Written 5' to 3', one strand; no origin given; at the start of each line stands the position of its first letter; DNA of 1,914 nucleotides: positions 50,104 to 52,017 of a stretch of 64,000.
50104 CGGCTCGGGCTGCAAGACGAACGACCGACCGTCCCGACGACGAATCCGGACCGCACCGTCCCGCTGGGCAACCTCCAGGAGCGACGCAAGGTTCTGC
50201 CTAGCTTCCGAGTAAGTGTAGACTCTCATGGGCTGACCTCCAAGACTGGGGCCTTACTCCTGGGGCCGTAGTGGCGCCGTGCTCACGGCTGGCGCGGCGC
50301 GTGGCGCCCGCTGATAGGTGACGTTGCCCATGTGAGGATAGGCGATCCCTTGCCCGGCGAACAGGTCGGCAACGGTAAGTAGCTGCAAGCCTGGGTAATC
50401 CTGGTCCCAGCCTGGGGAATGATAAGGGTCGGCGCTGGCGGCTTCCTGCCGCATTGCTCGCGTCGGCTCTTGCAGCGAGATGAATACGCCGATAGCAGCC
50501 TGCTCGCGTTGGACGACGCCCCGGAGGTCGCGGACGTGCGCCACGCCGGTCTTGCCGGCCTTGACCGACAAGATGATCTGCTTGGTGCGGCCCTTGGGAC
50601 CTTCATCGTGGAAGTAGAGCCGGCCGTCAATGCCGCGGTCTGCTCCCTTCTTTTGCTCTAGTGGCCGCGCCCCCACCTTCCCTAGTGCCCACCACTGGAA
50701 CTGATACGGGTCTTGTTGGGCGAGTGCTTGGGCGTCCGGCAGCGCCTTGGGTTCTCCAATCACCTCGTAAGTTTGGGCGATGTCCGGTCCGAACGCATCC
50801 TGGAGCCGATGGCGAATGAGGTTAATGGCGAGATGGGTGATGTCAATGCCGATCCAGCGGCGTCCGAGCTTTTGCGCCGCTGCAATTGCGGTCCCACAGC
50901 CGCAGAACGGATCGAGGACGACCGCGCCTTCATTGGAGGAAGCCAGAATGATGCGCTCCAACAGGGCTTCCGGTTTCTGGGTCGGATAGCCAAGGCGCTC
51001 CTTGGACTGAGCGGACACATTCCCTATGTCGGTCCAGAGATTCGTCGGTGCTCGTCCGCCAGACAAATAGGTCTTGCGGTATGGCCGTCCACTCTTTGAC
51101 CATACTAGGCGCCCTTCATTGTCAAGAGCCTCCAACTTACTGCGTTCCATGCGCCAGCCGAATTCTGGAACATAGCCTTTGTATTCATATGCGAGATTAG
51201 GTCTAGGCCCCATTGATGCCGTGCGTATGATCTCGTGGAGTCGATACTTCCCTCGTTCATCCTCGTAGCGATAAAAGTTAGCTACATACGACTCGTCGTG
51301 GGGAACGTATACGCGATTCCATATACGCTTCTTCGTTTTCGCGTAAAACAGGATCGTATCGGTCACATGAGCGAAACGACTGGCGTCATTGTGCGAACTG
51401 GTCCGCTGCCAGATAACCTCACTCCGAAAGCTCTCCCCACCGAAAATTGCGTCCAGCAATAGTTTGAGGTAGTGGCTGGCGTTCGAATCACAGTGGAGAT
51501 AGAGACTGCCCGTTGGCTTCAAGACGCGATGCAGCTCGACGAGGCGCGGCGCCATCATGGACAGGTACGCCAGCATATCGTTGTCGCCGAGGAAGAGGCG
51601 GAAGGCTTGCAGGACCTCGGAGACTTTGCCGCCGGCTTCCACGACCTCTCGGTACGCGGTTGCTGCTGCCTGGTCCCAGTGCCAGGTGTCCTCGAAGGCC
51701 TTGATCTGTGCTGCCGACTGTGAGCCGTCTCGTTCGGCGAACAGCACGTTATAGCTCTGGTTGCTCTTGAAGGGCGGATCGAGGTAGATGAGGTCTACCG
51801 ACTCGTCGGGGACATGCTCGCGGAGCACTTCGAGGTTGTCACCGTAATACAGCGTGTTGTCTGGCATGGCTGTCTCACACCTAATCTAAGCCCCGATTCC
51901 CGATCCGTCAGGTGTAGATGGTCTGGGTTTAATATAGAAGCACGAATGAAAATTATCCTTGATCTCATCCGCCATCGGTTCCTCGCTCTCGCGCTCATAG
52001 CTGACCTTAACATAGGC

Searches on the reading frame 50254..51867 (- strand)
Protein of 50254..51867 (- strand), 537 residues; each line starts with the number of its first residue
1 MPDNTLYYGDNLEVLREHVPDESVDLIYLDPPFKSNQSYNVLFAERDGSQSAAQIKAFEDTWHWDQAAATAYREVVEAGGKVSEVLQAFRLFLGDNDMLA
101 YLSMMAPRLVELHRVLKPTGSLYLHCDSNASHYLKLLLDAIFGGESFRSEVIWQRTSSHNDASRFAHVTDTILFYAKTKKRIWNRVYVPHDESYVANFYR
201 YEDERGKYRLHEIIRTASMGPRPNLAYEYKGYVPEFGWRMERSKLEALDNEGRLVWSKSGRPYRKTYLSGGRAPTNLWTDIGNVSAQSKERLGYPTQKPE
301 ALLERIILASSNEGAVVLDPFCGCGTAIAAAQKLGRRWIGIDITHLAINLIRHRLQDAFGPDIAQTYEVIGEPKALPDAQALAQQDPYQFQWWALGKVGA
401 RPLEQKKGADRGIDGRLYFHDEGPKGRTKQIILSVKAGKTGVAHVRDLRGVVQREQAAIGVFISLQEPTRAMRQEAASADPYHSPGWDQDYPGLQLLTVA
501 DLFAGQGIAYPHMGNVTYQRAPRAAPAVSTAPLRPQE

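Call 3: search_protein_families(library=pfam, proteins=[window:50254-51867:-], max_evalue=0.01)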
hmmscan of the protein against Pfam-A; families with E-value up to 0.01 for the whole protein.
window:50254-51867:- (537 aa): 8 families
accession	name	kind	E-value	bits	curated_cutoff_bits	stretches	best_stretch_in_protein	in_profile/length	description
PF01555.25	N6_N4_Mtase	-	4.4e-45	154.8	26.7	1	24-349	1-217/221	DNA methylase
PF22722.2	NA-iREase1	-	3.1e-11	43.6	27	1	393-478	8-90/106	NACHT-associated inactive Restriction Endonuclease 1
PF04471.18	Mrr_cat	-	1.5e-07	31.9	21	1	406-479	29-100/115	Restriction endonuclease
PF02086.21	MethyltransfD12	-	0.00011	22.5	22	0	309-382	15-82/253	D12 class N6 adenine-specific DNA methyltransferase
PF03602.21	Cons_hypoth95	-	0.00023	21.4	24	0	9-42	98-132/182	Conserved hypothetical protein 95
PF13847.12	Methyltransf_31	-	0.00039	20.6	27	0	312-357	2-50/145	Methyltransferase domain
PF13649.12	Methyltransf_25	-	0.0028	18.7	27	0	317-357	1-43/97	Methyltransferase domain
PF08241.18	Methyltransf_11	-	0.0032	18.5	21.2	0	322-358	5-41/95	Methyltransferase domain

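Call 4: search_protein_families(library=padloc, proteins=[window:50254-51867:-], max_evalue=0.01)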
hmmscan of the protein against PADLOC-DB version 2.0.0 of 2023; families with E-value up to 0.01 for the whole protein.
window:50254-51867:- (537 aa): 76 families (the best 25 are shown)
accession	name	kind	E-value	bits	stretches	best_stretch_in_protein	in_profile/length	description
PDLC03354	MTase_II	-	3.4e-64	215.4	2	100-359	128-386/425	Type II methyltransferase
PDLC03339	MTase_II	-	1.6e-54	183.2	3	280-358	196-274/399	Type II methyltransferase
PDLC03300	MTase_II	-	4.7e-51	171.7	2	270-360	192-281/302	Type II methyltransferase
PDLC03644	MTase_III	-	9.6e-48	161.2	1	101-358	109-396/542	Type III methyltransferase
PDLC03299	MTase_II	-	2.5e-40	136.8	3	271-356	174-258/296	Type II methyltransferase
PDLC03636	MTase_III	-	4.4e-39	132.7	2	100-202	95-197/575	Type III methyltransferase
PDLC03371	MTase_II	-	6.1e-38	128.8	2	111-357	80-254/260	Type II methyltransferase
PDLC03638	MTase_III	-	2.2e-36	123.5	1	100-357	430-679/816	Type III methyltransferase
PDLC03633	MTase_III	-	1e-34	118.2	2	292-399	290-389/616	Type III methyltransferase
PDLC03634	MTase_III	-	7e-30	102.5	1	101-330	173-425/621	Type III methyltransferase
PDLC03635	MTase_III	-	7.3e-29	99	2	273-346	489-563/708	Type III methyltransferase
PDLC03641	MTase_III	-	3.3e-28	96.6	2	97-334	180-431/657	Type III methyltransferase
PDLC03265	MTase_II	-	1e-26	92.2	3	278-359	251-332/333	Type II methyltransferase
PDLC03216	MTase_II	-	3.8e-26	89.9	2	294-358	194-258/364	Type II methyltransferase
PDLC03320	MTase_II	-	7.7e-26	88.9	2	267-357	187-276/289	Type II methyltransferase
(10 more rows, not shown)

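Call 5: find_encoding_contigs(protein=window:50254-51867:-, flank=10000, max_places=6)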
Protein window:50254-51867:- (537 aa): 2 contigs read that carry it; 1 place shown.
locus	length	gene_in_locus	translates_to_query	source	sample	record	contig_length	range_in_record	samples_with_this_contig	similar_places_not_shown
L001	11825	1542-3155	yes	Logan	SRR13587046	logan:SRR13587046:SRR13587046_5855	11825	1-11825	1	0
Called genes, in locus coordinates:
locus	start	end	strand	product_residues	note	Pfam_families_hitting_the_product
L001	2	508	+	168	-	?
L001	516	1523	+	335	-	-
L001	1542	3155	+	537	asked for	PF01555:N6_N4_Mtase, PF04471:Mrr_cat (weak), PF22722:NA-iREase1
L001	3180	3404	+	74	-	PF02604:PhdYeFM_antitox (weak)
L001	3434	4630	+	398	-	PF00108:Thiolase_N, PF00109:ketoacyl-synt, PF02803:Thiolase_C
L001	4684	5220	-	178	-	PF02577:BFN_dom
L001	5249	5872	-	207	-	PF04542:Sigma70_r2, PF07638:Sigma70_ECF (weak), PF08281:Sigma70_r4_2, PF04545:Sigma70_r4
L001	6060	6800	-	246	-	PF00149:Metallophos, PF12850:Metallophos_2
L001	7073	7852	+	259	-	PF00080:Sod_Cu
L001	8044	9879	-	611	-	PF08439:Peptidase_M3_N, PF01432:Peptidase_M3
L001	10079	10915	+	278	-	PF01261:AP_endonuc_2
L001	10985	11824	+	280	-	?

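Call 6: search_protein_families(library=ncbifam, proteins=[window:50254-51867:-], max_evalue=0.01)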
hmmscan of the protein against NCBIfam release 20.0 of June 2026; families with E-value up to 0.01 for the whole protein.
window:50254-51867:- (537 aa): 4 families
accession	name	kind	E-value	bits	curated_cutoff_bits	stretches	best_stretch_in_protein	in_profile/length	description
NF008572.0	PRK11524.1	equivalog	9.4e-32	110.3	292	3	272-356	174-257/294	adenine-specific DNA-methyltransferase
NF050803.1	DnaMtaseCcrMCaul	equivalog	1.2e-24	86.9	830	1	291-358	183-250/350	adenine-specific DNA-methyltransferase CcrM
NF010253.0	PRK13699.1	subfamily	1.1e-12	48.2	244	1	293-344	143-194/226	DNA methyltransferase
TIGR01177.1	TIGR01177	hypoth_equivalog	4.9e-05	22.8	316.55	1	308-345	177-214/330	TIGR01177 family methyltransferase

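Call 8: find_homologous_proteins(query=window:50254-51867:-, max_evalue=1e-10)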
Query window:50254-51867:- (537 aa): 8000 proteins with E <= 1e-10 among 8000 candidates; the best 120 are listed.
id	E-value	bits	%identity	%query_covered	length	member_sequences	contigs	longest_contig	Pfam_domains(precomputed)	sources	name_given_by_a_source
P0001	0.0e+0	1246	100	100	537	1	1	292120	PF22722.3,PF04471.19,PF01555.25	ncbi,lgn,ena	-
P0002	0.0e+0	1206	97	100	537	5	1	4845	PF22722.3,PF04471.19,PF01555.25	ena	-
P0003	1.9e-281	952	78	100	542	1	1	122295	PF22722.3,PF04471.19,PF01555.25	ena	-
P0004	1.9e-279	945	80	100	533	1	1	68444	PF22722.3,PF04471.19,PF01555.25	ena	-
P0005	1.4e-271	920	75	100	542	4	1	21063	PF22722.3,PF04471.19,PF01555.25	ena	-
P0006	2.3e-260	883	74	98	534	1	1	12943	PF22722.3,PF04471.19,PF01555.25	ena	-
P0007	3.8e-256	869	73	97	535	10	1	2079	PF02086.22,PF22722.3,PF04471.19,PF01555.25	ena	-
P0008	9.5e-256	867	71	99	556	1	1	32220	PF22722.3,PF04471.19,PF01555.25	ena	-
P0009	4.2e-249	845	70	97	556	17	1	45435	PF22722.3,PF04471.19,PF01555.25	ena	-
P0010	5.7e-249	845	70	97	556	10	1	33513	PF22722.3,PF04471.19,PF01555.25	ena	-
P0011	1.8e-241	820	68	97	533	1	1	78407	PF22722.3,PF04471.19,PF01555.25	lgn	-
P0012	2.5e-240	816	67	98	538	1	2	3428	PF03602.22,PF22722.3,PF04471.19,PF01555.25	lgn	-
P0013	2.6e-239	813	68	97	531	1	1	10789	PF22722.3,PF04471.19,PF01555.25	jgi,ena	-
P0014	3.7e-237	806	66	98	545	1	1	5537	PF22722.3,PF01555.25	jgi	jgi:DNA modification methylase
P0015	7.2e-237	805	65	99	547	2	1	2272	PF22722.3,PF01555.25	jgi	-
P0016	7.3e-237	805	65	98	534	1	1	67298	PF02086.22,PF22722.3,PF04471.19,PF01555.25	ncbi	-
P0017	8.4e-237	805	66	97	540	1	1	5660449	PF22722.3,PF04471.19,PF01555.25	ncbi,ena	-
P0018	8.5e-237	805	66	97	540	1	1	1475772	PF22722.3,PF04471.19,PF01555.25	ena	-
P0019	1.9e-236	804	66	97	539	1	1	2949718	PF22722.3,PF04471.19,PF01555.25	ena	-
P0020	2.4e-236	803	68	98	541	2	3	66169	PF22722.3,PF04471.19,PF01555.25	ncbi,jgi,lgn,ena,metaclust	metaclust:\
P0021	2.5e-236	803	67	97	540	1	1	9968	PF22722.3,PF04471.19,PF01555.25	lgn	-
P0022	5.7e-236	802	66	97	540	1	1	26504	PF22722.3,PF04471.19,PF01555.25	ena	-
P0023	3.2e-235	800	66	98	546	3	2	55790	PF22722.3,PF04471.19,PF01555.25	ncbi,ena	-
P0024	3.2e-235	800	66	97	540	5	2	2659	PF22722.3,PF04471.19,PF01555.25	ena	-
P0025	4.7e-235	799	65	97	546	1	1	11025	PF03602.22,PF22722.3,PF04471.19,PF01555.25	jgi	jgi:site-specific DNA-methyltransferase (adenine-specific)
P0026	4.8e-235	799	69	99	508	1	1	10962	PF22722.3,PF04471.19,PF01555.25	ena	-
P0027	1.0e-234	798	66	98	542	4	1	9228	PF22722.3,PF04471.19,PF01555.25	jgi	jgi:site-specific DNA-methyltransferase (adenine-specific)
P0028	1.8e-234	797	65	97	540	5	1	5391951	PF22722.3,PF04471.19,PF01555.25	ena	-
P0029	2.6e-234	797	66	97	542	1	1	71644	PF22722.3,PF04471.19,PF01555.25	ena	-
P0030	4.4e-234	796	66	97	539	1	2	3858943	PF22722.3,PF04471.19,PF01555.25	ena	-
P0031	5.5e-234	795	68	95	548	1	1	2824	PF22722.3,PF04471.19,PF01555.25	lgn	-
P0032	2.0e-233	794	66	97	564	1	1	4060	PF22722.3,PF04471.19,PF01555.25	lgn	-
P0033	4.6e-233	792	66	97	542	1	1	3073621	PF22722.3,PF04471.19,PF01555.25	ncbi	-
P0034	4.9e-233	792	65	98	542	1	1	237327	PF22722.3,PF04471.19,PF01555.25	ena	-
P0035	9.6e-233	791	67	97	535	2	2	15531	PF22722.3,PF04471.19,PF01555.25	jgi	-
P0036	1.1e-232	791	66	97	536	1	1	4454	PF22722.3,PF04471.19,PF01555.25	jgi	jgi:DNA modification methylase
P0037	3.0e-232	790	67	96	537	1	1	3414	PF22722.3,PF04471.19,PF01555.25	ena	-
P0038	5.8e-231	785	65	97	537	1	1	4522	PF13847.13,PF02086.22,PF22722.3,PF04471.19,PF01555.25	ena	-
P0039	6.4e-231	785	65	97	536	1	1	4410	PF22722.3,PF04471.19,PF01555.25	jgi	jgi:site-specific DNA-methyltransferase (adenine-specific)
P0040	7.5e-231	785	66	99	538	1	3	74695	PF22722.3,PF01555.25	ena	-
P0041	8.0e-231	785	65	97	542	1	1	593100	PF22722.3,PF04471.19,PF01555.25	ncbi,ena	-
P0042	2.3e-230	784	65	97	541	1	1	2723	PF22722.3,PF04471.19,PF01555.25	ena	-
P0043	3.9e-230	783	66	95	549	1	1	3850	PF22722.3,PF04471.19,PF01555.25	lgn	-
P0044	6.0e-230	782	65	95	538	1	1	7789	PF22722.3,PF04471.19,PF01555.25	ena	-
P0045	6.0e-230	782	64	97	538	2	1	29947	PF13847.13,PF22722.3,PF04471.19,PF01555.25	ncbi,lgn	-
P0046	8.0e-230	782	66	95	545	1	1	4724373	PF22722.3,PF04471.19,PF01555.25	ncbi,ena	-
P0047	5.0e-229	779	67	97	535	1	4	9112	PF22722.3,PF04471.19,PF01555.25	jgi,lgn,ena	jgi:DNA modification methylase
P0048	2.0e-228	777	65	97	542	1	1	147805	PF22722.3,PF04471.19,PF01555.25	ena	-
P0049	2.6e-228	777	64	99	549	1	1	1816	PF22722.3,PF01555.25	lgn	-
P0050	3.6e-228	776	64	97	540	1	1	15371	PF22722.3,PF04471.19,PF01555.25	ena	-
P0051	9.5e-228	775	64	97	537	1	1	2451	PF22722.3,PF04471.19,PF01555.25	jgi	jgi:site-specific DNA-methyltransferase (adenine-specific)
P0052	9.8e-228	775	63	98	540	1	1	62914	PF22722.3,PF04471.19,PF01555.25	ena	-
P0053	1.9e-227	774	64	97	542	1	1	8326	PF22722.3,PF04471.19,PF01555.25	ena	-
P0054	2.9e-227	773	63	98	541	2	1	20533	PF22722.3,PF04471.19,PF01555.25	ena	-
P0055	3.7e-226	770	65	97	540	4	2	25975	PF22722.3,PF04471.19,PF01555.25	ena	-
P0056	9.8e-226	768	65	95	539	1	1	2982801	PF22722.3,PF04471.19,PF01555.25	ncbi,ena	-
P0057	1.3e-225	768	64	99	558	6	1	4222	PF22722.3,PF04471.19,PF01555.25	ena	-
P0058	2.7e-225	767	64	97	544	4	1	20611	PF13847.13,PF22722.3,PF04471.19,PF01555.25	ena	-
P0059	3.5e-225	766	65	97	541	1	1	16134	PF22722.3,PF04471.19,PF01555.25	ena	-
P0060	2.0e-224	764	64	99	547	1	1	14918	PF22722.3,PF04471.19,PF01555.25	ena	-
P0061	2.5e-224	764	70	93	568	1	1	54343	PF22722.3,PF04471.19,PF01555.25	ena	-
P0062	3.4e-224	763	64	99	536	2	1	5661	PF22722.3,PF04471.19,PF01555.25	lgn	-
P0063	3.8e-224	763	64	97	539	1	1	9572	PF22722.3,PF04471.19,PF01555.25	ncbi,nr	ncbi:MAG: restriction endonuclease [Actinobacteria bacterium]|nr:restriction endonuclease [Actinomyc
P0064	4.1e-224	763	62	100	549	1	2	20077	PF22722.3,PF04471.19,PF01555.25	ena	-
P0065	6.0e-224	762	65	97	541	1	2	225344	PF22722.3,PF04471.19,PF01555.25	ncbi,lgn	-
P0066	7.2e-224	762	63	98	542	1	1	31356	PF22722.3,PF04471.19,PF01555.25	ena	-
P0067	7.5e-224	762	64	97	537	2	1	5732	PF22722.3,PF04471.19,PF01555.25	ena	-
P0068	1.1e-223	761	67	95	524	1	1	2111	PF22722.3,PF04471.19,PF01555.25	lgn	-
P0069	1.2e-223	761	63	97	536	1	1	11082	PF13847.13,PF22722.3,PF04471.19,PF01555.25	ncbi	-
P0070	1.6e-223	761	64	97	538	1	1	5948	PF03602.22,PF22722.3,PF04471.19,PF01555.25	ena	-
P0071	2.1e-223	761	66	98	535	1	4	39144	PF22722.3,PF01555.25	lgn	-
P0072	3.8e-223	760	64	97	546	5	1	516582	PF22722.3,PF01555.25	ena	-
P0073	5.1e-223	759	65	97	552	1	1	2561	PF22722.3,PF04471.19,PF01555.25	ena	-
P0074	5.6e-223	759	64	99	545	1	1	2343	PF22722.3,PF04471.19,PF01555.25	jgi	jgi:site-specific DNA-methyltransferase (adenine-specific)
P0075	1.3e-222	758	64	97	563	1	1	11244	PF22722.3,PF04471.19,PF01555.25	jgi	jgi:site-specific DNA-methyltransferase (adenine-specific)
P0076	1.7e-222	758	65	98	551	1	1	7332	PF22722.3,PF04471.19,PF01555.25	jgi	jgi:DNA modification methylase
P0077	2.0e-222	757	63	98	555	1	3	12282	PF22722.3,PF01555.25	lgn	-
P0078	3.5e-222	757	64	97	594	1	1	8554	PF22722.3,PF04471.19,PF01555.25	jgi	jgi:site-specific DNA-methyltransferase (adenine-specific)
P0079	3.7e-222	756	63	97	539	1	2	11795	PF22722.3,PF04471.19,PF01555.25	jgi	-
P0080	4.1e-222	756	63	100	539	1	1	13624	PF22722.3,PF04471.19,PF01555.25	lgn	-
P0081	6.3e-222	756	64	95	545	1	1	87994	PF02086.22,PF22722.3,PF04471.19,PF01555.25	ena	-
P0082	2.7e-221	754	65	97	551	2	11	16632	PF22722.3,PF04471.19,PF01555.25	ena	-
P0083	3.7e-221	753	62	97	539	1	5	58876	PF22722.3,PF04471.19,PF01555.25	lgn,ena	-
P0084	7.6e-221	752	64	97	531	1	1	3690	PF22722.3,PF04471.19,PF01555.25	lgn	-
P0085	1.1e-220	752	66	97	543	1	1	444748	PF22722.3,PF04471.19,PF01555.25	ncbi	ncbi:MAG: DNA methyltransferase [Bellilinea sp.]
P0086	1.2e-220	751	63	97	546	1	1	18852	PF22722.3,PF04471.19,PF01555.25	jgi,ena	-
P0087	1.3e-220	751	65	99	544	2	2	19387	PF22722.3,PF01555.25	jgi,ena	-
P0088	1.3e-220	751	64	97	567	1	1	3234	PF22722.3,PF04471.19,PF01555.25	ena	-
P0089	1.6e-220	751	63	98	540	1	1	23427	PF22722.3,PF04471.19,PF01555.25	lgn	-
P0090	2.2e-220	751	61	97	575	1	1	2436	PF02086.22,PF22722.3,PF04471.19,PF01555.25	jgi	jgi:site-specific DNA-methyltransferase (adenine-specific)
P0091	2.3e-220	751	63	99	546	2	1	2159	PF22722.3,PF04471.19,PF01555.25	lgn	-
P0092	2.4e-220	750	65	97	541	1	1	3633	PF02086.22,PF22722.3,PF04471.19,PF01555.25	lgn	-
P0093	4.2e-220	750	64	98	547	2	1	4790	PF22722.3,PF04471.19,PF01555.25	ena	-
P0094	9.0e-220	749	63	96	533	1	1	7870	PF22722.3,PF04471.19,PF01555.25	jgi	jgi:DNA modification methylase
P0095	1.0e-219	748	61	97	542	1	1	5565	PF13847.13,PF02086.22,PF22722.3,PF04471.19,PF01555.25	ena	-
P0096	1.3e-219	748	65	97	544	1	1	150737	PF22722.3,PF04471.19,PF01555.25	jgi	jgi:site-specific DNA-methyltransferase (adenine-specific)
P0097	1.5e-219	748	65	97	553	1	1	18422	PF22722.3,PF04471.19,PF01555.25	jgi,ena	-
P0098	1.9e-219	748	64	97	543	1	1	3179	PF22722.3,PF04471.19,PF01555.25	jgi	jgi:DNA modification methylase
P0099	2.4e-219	747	64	97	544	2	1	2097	PF02086.22,PF22722.3,PF04471.19,PF01555.25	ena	-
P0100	3.2e-219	747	63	98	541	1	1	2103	PF13847.13,PF22722.3,PF04471.19,PF01555.25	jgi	-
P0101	4.9e-219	746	63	97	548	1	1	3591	PF22722.3,PF01555.25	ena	-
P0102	9.6e-219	745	62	96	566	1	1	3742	PF02086.22,PF22722.3,PF04471.19,PF01555.25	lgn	-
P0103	1.3e-218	745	63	97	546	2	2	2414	PF22722.3,PF04471.19,PF01555.25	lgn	-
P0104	2.6e-218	744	62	98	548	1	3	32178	PF02086.22,PF22722.3,PF04471.19,PF01555.25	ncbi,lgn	-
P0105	2.8e-218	744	63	98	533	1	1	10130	PF22722.3,PF04471.19,PF01555.25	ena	-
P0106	3.1e-218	743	61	97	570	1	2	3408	PF22722.3,PF04471.19,PF01555.25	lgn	-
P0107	4.0e-218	743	64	98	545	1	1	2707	PF22722.3,PF04471.19,PF01555.25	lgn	-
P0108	4.1e-218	743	62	99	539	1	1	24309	PF22722.3,PF01555.25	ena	-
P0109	5.0e-218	743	62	99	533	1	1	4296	PF22722.3,PF04471.19,PF01555.25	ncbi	-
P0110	5.2e-218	743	64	96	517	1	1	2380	PF22722.3,PF04471.19,PF01555.25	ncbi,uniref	ncbi:MAG TPA: DNA methyltransferase, partial [Edaphobacter sp.]|uniref:site-specific DNA-methyltrans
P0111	6.7e-218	742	62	98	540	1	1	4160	PF22722.3,PF04471.19,PF01555.25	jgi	jgi:DNA modification methylase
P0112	7.9e-218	742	63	97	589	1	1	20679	PF22722.3,PF04471.19,PF01555.25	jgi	jgi:site-specific DNA-methyltransferase (adenine-specific)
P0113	1.3e-217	741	62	98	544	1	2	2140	PF22722.3,PF04471.19,PF01555.25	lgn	-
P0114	3.0e-217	740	63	98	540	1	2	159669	PF22722.3,PF04471.19,PF01555.25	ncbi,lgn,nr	ncbi:MAG: restriction endonuclease [Acidobacteria bacterium]|nr:restriction endonuclease [Acidobacte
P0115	3.3e-217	740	62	97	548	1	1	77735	PF13847.13,PF22722.3,PF04471.19,PF01555.25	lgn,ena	-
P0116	3.3e-217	740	62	99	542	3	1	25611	PF22722.3,PF04471.19,PF01555.25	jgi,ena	-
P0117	3.6e-217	740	61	97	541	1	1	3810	PF22722.3,PF04471.19,PF01555.25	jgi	-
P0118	3.7e-217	740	62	97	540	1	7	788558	PF22722.3,PF04471.19,PF01555.25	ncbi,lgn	-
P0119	4.8e-217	740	63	97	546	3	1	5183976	PF22722.3,PF01555.25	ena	-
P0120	5.3e-217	739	63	97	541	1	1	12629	PF22722.3,PF04471.19,PF01555.25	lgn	-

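Call 9: find_encoding_contigs(protein=P0003, flank=6000, max_places=3)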
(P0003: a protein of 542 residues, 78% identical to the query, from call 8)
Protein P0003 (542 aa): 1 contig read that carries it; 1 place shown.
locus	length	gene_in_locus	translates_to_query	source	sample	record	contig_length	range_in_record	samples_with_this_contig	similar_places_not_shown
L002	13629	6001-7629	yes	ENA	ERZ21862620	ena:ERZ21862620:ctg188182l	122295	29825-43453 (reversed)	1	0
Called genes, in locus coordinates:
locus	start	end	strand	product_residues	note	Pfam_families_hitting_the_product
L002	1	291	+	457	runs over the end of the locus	PF05496:RuvB_N, PF13191:AAA_16 (faint), PF00004:AAA, PF13401:AAA_22 (faint), PF16193:AAA_assoc_2, PF12002:MgsA_C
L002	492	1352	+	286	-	PF05721:PhyH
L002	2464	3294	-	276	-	PF00106:adh_short, PF08659:KR, PF23441:SDR (weak), PF13561:adh_short_C2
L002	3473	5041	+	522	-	PF01144:CoA_trans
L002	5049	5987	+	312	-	-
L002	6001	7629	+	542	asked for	PF01555:N6_N4_Mtase, PF04471:Mrr_cat (weak), PF22722:NA-iREase1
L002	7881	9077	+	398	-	PF00108:Thiolase_N, PF00109:ketoacyl-synt, PF02803:Thiolase_C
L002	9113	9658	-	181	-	PF02577:BFN_dom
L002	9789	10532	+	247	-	-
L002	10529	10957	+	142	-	-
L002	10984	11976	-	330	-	PF00149:Metallophos, PF12850:Metallophos_2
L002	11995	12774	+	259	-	PF00080:Sod_Cu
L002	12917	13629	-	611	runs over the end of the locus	PF08439:Peptidase_M3_N, PF01432:Peptidase_M3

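Call 10: find_encoding_contigs(protein=P0004, flank=6000, max_places=3)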
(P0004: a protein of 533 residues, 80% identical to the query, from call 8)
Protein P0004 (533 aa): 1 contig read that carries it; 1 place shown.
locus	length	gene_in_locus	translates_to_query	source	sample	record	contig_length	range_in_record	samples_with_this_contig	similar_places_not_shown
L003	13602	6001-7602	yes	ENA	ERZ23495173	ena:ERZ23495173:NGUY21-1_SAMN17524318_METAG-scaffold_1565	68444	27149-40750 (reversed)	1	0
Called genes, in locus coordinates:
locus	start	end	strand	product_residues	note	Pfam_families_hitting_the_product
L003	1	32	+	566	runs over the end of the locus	PF00005:ABC_tran, PF02463:SMC_N (faint), PF03193:RsgA_GTPase (faint), PF13476:AAA_23 (faint), PF13555:AAA_29 (faint), PF00004:AAA (faint), PF12848:ABC_tran_Xtn, PF00005:ABC_tran, +2 more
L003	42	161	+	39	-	-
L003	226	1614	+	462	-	PF05496:RuvB_N, PF13191:AAA_16 (faint), PF13401:AAA_22 (faint), PF00004:AAA, PF16193:AAA_assoc_2, PF12002:MgsA_C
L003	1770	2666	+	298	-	PF05721:PhyH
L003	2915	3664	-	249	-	PF00106:adh_short, PF08659:KR, PF23441:SDR, PF13561:adh_short_C2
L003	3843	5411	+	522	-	PF01144:CoA_trans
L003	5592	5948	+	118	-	-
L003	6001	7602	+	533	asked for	PF01555:N6_N4_Mtase, PF22722:NA-iREase1, PF04471:Mrr_cat (weak)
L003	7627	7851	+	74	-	PF02604:PhdYeFM_antitox (weak)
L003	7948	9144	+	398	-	PF00108:Thiolase_N, PF00109:ketoacyl-synt, PF02803:Thiolase_C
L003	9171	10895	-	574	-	PF04542:Sigma70_r2, PF07638:Sigma70_ECF (weak), PF04545:Sigma70_r4, PF08281:Sigma70_r4_2, PF13384:HTH_23 (faint), PF02577:BFN_dom, PF02861:Clp_N (weak)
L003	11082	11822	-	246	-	PF00149:Metallophos, PF12850:Metallophos_2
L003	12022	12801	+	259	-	PF00080:Sod_Cu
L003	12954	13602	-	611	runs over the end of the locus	PF08439:Peptidase_M3_N, PF01432:Peptidase_M3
